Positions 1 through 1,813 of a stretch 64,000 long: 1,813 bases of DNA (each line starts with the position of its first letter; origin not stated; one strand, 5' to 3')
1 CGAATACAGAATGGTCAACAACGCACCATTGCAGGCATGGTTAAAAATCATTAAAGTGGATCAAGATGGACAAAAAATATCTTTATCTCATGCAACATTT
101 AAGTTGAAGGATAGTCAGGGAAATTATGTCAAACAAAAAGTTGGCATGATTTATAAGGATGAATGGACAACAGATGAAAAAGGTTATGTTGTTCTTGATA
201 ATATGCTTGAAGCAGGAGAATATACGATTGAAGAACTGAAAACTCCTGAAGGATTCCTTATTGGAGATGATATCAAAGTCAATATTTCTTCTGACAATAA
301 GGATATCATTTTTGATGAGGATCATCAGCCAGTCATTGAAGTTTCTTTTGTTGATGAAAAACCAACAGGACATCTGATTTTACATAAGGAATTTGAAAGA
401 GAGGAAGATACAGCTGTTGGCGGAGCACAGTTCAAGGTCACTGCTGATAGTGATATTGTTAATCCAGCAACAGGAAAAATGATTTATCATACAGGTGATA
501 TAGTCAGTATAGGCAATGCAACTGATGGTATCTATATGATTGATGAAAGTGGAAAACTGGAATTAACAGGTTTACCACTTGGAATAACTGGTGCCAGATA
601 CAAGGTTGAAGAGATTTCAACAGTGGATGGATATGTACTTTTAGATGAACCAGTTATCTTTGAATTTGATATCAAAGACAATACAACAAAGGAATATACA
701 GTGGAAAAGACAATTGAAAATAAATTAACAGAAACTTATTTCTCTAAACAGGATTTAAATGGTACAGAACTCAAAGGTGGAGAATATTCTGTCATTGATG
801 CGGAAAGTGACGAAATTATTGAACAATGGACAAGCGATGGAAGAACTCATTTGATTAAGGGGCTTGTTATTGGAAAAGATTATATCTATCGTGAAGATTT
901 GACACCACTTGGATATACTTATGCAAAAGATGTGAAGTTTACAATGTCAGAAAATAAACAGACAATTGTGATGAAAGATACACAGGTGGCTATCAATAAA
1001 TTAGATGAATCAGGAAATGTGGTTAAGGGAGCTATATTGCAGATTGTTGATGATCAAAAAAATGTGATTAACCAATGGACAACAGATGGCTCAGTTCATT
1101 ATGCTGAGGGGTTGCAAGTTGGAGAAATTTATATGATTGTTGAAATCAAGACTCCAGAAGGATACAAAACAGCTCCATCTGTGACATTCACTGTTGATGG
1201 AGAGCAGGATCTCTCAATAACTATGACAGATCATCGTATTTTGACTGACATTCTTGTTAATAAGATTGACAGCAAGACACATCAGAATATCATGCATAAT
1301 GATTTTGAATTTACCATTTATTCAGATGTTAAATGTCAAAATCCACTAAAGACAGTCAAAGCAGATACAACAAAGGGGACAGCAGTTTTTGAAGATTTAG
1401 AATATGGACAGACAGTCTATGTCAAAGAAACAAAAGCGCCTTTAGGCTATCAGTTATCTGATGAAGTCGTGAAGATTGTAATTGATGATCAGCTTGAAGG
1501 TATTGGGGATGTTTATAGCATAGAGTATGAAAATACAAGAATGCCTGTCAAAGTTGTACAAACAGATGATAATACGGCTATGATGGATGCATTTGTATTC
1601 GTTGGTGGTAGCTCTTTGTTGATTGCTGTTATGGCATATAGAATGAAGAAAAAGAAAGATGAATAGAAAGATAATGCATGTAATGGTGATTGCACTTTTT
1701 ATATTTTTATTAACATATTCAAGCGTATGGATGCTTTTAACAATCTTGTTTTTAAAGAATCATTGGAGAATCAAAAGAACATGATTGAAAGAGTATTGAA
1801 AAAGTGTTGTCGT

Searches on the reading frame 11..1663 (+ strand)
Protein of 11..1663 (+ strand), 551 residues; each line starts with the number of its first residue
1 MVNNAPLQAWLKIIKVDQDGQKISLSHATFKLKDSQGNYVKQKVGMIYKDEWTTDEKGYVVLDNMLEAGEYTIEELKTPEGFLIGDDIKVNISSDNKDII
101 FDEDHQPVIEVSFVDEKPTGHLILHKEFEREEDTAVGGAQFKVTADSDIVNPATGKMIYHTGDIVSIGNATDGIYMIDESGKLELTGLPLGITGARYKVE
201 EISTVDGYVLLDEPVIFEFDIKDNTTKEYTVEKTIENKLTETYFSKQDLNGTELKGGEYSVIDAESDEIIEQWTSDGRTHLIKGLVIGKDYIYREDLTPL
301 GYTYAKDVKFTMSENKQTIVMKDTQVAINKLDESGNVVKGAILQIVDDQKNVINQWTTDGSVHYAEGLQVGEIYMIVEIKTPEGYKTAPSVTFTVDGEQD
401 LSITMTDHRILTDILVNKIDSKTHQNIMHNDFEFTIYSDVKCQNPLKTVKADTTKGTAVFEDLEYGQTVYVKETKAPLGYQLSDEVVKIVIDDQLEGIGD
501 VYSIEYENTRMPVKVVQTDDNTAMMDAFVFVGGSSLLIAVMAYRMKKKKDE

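Call 79: search_protein_families(library=pfam, proteins=[window:11-1663:+], max_evalue=0.00001)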
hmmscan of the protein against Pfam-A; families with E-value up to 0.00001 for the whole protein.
window:11-1663:+ (551 aa): 1 family
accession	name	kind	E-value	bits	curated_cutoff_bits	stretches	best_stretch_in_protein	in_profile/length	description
PF17802.7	SpaA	-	1.7e-57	192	23.1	5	11-101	3-85/91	Prealbumin-like fold domain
